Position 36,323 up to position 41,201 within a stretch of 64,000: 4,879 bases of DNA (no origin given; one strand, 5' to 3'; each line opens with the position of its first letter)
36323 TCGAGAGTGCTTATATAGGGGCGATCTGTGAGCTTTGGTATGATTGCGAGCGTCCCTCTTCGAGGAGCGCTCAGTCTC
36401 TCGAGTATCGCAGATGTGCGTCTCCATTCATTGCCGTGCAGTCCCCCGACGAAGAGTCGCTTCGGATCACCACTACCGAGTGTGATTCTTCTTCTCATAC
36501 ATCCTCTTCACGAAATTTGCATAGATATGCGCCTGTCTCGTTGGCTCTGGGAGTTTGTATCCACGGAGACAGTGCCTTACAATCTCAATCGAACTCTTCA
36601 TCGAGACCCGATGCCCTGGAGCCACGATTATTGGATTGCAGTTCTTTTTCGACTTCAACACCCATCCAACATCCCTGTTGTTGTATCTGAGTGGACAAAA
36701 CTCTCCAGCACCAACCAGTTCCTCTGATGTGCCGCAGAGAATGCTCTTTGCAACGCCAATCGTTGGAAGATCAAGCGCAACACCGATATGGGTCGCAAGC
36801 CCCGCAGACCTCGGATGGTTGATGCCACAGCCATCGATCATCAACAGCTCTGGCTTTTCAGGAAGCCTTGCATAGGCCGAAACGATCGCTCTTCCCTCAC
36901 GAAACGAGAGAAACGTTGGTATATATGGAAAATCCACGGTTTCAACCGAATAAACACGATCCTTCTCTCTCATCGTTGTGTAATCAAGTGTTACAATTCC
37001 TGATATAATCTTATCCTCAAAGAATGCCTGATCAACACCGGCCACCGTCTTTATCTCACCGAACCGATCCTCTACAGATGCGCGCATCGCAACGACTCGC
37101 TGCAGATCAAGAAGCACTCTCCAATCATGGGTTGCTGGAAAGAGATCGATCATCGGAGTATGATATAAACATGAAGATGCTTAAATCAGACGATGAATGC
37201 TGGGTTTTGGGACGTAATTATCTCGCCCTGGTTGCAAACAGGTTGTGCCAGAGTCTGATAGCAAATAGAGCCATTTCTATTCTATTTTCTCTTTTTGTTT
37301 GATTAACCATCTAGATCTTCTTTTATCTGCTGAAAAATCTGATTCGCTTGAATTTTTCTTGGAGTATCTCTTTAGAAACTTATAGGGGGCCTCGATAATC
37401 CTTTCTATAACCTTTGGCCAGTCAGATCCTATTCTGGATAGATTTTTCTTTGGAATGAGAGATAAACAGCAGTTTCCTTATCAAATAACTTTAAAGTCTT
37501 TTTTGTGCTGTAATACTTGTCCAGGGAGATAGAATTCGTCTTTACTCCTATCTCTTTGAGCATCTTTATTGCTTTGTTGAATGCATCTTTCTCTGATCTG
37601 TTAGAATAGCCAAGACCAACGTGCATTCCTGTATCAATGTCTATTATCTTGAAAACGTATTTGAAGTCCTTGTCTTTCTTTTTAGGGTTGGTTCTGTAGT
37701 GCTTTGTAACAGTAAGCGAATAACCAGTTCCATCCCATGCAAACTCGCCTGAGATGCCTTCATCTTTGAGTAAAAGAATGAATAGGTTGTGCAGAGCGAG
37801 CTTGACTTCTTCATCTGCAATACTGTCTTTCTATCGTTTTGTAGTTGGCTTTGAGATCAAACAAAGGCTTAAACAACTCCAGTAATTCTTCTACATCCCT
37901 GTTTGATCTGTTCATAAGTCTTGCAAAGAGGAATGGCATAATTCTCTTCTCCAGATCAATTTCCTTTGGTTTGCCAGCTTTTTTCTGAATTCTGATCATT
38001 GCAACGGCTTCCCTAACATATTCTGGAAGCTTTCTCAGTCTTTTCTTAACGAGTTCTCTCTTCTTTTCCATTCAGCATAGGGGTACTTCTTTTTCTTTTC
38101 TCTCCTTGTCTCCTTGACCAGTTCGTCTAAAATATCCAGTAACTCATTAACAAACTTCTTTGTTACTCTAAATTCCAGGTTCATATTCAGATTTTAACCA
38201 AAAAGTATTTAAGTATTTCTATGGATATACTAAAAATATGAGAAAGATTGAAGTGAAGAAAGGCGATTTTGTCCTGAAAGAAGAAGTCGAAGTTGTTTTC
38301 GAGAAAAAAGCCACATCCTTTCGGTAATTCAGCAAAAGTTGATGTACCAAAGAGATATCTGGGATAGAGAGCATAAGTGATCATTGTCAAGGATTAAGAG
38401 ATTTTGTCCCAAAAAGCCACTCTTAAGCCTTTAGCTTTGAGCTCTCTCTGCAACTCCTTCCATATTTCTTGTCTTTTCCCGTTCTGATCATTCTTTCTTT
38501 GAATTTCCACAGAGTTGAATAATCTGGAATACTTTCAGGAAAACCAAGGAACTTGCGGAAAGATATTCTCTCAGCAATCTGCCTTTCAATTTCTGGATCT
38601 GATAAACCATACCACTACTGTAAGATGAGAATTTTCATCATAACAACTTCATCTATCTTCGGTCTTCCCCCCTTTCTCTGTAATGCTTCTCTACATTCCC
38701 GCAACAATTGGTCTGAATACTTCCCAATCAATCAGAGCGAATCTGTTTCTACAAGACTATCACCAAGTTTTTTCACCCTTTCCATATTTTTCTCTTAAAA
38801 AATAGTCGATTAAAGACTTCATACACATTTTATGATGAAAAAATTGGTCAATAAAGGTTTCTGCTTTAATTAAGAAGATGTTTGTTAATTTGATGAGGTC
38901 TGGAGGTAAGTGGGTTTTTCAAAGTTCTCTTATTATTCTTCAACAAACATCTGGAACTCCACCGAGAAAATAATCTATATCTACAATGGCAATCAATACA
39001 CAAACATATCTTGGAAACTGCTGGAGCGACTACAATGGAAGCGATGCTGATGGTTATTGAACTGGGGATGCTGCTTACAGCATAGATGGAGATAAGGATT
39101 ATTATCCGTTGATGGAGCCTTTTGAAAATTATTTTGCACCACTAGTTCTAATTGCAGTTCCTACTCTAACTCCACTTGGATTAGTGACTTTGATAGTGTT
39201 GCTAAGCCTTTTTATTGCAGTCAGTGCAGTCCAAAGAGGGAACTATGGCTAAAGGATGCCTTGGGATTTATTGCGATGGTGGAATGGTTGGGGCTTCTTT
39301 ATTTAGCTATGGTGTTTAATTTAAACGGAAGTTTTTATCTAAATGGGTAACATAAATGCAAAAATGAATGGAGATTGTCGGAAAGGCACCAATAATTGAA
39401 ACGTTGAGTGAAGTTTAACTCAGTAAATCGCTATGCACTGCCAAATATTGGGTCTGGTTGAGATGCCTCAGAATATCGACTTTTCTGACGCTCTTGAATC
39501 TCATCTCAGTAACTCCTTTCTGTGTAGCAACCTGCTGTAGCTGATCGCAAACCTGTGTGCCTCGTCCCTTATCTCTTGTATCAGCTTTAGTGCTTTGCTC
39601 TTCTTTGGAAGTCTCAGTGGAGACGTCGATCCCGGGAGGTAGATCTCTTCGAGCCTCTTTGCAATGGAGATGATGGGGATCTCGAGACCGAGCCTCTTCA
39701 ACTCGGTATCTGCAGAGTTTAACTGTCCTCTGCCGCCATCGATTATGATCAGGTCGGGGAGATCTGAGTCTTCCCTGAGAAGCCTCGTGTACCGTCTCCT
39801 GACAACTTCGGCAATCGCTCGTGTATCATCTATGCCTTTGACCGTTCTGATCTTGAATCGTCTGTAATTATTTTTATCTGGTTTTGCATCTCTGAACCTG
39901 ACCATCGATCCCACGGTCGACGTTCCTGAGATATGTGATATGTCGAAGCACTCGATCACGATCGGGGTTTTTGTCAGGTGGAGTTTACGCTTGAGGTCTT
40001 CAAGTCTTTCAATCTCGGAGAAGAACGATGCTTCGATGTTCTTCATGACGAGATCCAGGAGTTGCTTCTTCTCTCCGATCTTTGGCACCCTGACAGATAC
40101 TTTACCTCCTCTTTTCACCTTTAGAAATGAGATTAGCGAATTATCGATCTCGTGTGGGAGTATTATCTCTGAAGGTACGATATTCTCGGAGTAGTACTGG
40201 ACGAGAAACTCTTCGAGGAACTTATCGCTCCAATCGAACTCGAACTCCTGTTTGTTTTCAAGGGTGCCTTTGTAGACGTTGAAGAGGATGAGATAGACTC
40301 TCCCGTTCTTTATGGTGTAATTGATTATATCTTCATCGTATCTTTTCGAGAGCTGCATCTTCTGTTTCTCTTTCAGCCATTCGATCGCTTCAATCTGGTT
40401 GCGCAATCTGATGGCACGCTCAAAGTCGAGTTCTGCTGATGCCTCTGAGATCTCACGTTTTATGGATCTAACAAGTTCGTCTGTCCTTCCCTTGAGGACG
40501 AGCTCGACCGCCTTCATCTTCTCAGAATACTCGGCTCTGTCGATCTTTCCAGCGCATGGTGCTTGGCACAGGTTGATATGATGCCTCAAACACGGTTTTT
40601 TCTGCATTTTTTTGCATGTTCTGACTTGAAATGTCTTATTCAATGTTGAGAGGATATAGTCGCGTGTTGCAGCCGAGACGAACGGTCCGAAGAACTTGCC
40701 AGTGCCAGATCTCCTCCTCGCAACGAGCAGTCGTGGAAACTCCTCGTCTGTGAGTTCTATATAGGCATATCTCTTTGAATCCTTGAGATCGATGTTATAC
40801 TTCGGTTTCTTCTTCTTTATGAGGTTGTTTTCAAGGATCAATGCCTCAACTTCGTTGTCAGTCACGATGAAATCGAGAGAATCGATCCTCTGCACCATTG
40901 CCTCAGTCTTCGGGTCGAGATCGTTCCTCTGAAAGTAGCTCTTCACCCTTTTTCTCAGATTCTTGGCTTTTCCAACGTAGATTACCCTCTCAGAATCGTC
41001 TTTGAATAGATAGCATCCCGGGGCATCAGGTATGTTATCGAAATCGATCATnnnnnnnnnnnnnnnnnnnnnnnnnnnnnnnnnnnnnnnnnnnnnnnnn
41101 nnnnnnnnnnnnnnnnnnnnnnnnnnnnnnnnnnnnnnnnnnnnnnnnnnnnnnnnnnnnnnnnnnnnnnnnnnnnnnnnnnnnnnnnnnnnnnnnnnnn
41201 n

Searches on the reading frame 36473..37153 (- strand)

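Call 18: search_protein_families(library=pfam, proteins=[window:36473-37153:-], max_evalue=0.00001)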
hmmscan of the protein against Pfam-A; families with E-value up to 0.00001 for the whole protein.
window:36473-37153:- (226 aa): 1 family
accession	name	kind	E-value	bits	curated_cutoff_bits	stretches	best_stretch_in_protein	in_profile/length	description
PF04493.20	Endonuclease_5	-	9.4e-66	221.7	23.4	1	24-209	6-197/198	Endonuclease V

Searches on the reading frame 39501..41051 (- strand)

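Call 18: search_protein_families(library=pfam, proteins=[window:39501-41051:-], max_evalue=0.00001)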
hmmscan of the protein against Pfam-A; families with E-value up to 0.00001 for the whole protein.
window:39501-41051:- (516 aa): 4 families
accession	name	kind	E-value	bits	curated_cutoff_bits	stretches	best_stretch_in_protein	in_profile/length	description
PF08459.17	UvrC_RNaseH_dom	-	4.2e-56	189.6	22.3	1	355-503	2-159/159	UvrC RNAse H endonuclease domain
PF22920.2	UvrC_RNaseH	-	2.4e-22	79.5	24.3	1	239-342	1-112/116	UvrC Ribonuclease H-like domain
PF01541.30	GIY-YIG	-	1.4e-09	38.6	22.6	1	11-86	2-78/78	GIY-YIG catalytic domain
PF02151.25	UVR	-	3e-07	30.4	21.5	1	191-224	1-34/36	UvrB/uvrC motif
